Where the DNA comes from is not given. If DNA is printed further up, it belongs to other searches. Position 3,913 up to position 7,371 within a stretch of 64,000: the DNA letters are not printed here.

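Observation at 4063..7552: Orphan two-gene module of a ~60-aa protein plus a 1052-aa acidic domain-less protein, bracketed by repeats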

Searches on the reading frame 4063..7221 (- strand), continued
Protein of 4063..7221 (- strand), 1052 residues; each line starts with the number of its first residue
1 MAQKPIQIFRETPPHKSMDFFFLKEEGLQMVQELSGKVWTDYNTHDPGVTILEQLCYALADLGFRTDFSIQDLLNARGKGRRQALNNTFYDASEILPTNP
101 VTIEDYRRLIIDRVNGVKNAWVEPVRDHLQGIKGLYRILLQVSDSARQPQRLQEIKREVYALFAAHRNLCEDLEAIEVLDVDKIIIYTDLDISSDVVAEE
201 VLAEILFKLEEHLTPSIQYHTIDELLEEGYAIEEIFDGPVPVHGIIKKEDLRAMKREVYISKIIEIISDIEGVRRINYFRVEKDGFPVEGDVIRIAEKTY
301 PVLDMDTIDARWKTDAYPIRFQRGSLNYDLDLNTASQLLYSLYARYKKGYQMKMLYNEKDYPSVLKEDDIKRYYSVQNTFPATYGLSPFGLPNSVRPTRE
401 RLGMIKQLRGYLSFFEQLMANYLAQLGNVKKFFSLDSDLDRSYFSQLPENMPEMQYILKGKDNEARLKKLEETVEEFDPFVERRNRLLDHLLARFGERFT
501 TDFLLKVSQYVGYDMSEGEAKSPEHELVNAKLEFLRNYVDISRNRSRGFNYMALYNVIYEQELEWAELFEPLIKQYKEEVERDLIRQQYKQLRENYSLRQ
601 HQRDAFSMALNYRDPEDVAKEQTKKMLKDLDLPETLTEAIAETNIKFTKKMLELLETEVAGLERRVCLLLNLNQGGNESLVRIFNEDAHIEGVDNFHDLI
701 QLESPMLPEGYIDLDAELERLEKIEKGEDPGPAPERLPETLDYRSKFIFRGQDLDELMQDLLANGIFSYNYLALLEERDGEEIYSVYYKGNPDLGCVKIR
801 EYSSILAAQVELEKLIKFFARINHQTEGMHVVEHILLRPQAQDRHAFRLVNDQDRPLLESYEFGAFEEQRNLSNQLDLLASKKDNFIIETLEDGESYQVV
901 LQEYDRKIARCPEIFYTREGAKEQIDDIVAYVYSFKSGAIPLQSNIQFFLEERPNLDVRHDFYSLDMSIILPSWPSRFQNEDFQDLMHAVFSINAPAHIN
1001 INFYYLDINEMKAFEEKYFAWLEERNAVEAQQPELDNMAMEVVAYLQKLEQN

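Call 87: fold_search(model_id=the predicted structure, library=pdb)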
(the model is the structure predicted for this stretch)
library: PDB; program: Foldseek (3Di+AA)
matches with E <= 10: 382; with E <= 0.001: 9
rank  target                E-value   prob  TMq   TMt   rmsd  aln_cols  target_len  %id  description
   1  7b5h_AD               1.3e-43  1.00  0.47  0.45  25.0      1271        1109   20  Cryo-EM structure of the contractile injection system base plate from Anabaena PCC7120 (released 2022-02-23)
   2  7aeb_A                3.8e-32  1.00  0.38  0.70  10.8       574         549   30  Cryo-EM structure of an extracellular contractile injection system in marine bacterium Algoriphagus machipongonensis,  (released 2022-02-16)
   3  9qgl_a                1.0e-24  1.00  0.42  0.52  22.8      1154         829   14  Cryo-EM structure of the PlPVC1 baseplate, 6-fold symmetrized (C6), in extended state (released 2025-10-29)
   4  6j0n_P                3.8e-21  1.00  0.41  0.54  17.6      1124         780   14  Cryo-EM Structure of an Extracellular Contractile Injection System, baseplate in extended state, refined in C6 symmetr (released 2019-04-10)
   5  6rao_J                1.7e-14  1.00  0.34  0.61  11.2       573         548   19  Cryo-EM structure of the anti-feeding prophage (AFP) baseplate, 6-fold symmetrised (released 2019-04-17)
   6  9gtp_1G               9.7e-05  1.00  0.14  0.22   7.4       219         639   12  Cryo-EM structure of a contractile injection system in Streptomyces coelicolor, the baseplate complex in extended sta (released 2025-06-18)
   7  9qgl_A                1.7e-04  1.00  0.13  0.15   6.9       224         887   11  Cryo-EM structure of the PlPVC1 baseplate, 6-fold symmetrized (C6), in extended state (released 2025-10-29)
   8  8v3w_0                5.6e-04  1.00  0.13  0.35   6.8       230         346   13  CryoEM Structure of Diffocin - precontracted - Baseplate - focused refinement on triplex region (released 2024-08-28)
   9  8kea_d                9.7e-04  1.00  0.15  0.38   3.9       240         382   12  Cyanophage A-1(L) baseplate-initiators (released 2024-04-10)
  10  7b5h_AH               1.9e-03  1.00  0.13  0.12   9.5       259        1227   11  Cryo-EM structure of the contractile injection system base plate from Anabaena PCC7120 (released 2022-02-23)
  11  8kea_b                3.0e-03  1.00  0.14  0.35   5.5       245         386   13  Cyanophage A-1(L) baseplate-initiators (released 2024-04-10)
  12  9g8s_A                3.4e-03  1.00  0.11  0.27   8.0       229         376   12  C3 reconstruction of extended phiCD508 needle (released 2025-04-09)
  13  6j0n_J                4.5e-03  1.00  0.12  0.20   6.8       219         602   15  Cryo-EM Structure of an Extracellular Contractile Injection System, baseplate in extended state, refined in C6 symmetr (released 2019-04-10)
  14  9gb2_A                4.7e-03  1.00  0.11  0.26   8.3       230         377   13  Extended phiCD508 baseplate (released 2025-03-26)
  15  9vzk_T                5.4e-03  1.00  0.11  0.22   8.6       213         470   15  Cryo-EM structure of bacteriophage P1 baseplate in C3 (released 2025-10-22)
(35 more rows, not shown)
